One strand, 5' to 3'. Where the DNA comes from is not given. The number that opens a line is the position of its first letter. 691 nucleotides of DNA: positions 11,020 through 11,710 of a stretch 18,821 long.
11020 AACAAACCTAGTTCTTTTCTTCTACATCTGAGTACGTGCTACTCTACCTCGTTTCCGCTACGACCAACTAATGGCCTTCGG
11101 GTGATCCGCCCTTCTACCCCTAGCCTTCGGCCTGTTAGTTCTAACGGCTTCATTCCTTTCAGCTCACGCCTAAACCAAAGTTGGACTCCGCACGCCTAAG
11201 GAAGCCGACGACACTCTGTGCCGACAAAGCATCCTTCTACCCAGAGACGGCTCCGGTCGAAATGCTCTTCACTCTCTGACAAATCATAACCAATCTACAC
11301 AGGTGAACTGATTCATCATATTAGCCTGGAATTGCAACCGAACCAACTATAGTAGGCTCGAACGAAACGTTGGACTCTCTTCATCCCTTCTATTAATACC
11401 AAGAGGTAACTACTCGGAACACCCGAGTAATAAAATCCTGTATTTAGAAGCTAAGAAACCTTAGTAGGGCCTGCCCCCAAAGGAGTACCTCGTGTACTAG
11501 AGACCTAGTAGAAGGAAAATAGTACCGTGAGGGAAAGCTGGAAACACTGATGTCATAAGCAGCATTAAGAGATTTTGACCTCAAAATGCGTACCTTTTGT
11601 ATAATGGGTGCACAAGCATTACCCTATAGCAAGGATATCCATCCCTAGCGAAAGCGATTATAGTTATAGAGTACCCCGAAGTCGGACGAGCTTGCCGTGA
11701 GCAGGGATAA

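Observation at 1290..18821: The 9-mer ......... sits exactly at the 3' end of nearly every gene (8 perfect copies, 3 near-copies)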

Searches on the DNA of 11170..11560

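Call 54: search_rna_families(source=window, start=11170, end=11560, threshold=evalue, max_evalue=1)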
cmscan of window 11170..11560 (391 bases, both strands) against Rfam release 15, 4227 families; matches with E-value up to 1: 0.
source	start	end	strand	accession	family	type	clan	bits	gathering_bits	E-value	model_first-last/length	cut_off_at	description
